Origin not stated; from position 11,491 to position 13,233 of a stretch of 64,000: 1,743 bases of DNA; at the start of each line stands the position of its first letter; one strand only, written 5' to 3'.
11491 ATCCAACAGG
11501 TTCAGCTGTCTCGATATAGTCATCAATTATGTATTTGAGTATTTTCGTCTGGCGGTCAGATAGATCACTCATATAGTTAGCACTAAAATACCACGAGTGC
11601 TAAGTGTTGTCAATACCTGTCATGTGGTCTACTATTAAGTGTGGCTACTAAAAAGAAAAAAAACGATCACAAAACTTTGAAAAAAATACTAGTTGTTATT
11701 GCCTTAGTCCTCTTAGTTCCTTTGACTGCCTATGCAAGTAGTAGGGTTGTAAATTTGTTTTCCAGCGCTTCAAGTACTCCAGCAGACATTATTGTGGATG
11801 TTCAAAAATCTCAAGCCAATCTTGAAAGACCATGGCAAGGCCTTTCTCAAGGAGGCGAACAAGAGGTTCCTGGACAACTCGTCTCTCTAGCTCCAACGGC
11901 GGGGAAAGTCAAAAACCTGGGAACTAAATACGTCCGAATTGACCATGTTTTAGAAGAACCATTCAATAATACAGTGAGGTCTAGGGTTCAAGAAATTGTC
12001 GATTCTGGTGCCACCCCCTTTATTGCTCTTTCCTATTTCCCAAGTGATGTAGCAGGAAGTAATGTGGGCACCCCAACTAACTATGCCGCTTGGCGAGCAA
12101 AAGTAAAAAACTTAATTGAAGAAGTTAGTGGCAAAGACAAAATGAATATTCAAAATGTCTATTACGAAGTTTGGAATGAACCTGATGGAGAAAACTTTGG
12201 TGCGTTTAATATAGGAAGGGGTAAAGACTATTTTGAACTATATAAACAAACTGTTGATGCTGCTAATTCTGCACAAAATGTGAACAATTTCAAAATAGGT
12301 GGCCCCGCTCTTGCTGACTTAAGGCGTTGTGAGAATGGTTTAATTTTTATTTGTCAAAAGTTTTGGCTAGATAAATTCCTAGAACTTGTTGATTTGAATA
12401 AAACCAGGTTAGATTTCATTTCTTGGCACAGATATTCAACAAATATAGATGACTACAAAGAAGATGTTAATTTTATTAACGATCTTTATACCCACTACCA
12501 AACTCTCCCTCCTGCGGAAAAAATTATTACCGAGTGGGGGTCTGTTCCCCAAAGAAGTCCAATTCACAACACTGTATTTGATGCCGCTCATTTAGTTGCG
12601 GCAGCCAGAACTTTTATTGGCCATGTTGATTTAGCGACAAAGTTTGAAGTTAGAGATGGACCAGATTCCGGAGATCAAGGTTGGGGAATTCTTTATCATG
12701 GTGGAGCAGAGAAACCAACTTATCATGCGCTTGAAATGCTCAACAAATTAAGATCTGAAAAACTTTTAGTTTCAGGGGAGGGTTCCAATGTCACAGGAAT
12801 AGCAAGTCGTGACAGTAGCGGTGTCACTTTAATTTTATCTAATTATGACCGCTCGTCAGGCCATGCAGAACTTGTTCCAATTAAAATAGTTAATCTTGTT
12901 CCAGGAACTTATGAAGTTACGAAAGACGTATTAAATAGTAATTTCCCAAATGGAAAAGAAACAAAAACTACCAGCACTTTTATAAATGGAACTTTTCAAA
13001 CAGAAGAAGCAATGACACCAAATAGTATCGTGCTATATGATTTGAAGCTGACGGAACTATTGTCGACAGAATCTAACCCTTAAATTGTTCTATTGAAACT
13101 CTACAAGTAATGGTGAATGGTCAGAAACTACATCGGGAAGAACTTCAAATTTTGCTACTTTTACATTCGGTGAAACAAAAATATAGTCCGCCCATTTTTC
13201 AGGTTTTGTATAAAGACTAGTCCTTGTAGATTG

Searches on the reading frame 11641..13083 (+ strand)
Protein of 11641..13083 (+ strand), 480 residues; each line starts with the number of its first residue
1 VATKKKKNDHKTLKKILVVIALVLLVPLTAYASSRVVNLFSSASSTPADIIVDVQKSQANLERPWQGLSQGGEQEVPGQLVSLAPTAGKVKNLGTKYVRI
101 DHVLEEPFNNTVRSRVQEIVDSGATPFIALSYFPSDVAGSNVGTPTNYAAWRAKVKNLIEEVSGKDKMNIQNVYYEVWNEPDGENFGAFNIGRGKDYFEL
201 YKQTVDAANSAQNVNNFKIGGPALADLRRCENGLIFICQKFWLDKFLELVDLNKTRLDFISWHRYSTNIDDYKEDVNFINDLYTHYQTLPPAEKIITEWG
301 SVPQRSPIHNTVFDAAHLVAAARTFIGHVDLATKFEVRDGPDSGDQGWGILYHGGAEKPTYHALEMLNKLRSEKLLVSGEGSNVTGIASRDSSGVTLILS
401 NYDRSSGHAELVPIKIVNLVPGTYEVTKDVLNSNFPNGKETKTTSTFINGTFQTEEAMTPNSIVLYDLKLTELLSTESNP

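Call 57: search_protein_families(library=pfam, proteins=[window:11641-13083:+], max_evalue=0.001)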
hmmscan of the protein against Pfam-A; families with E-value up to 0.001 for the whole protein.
window:11641-13083:+ (480 aa): 2 families
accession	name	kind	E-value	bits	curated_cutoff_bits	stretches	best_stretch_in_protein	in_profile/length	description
PF01229.23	Glyco_hydro_39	-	1.6e-21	77.2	26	1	119-426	86-417/472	Glycosyl hydrolases family 39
PF11790.14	Glyco_hydro_cc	-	1.7e-07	31.5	21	1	177-301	71-173/237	Glycosyl hydrolase catalytic core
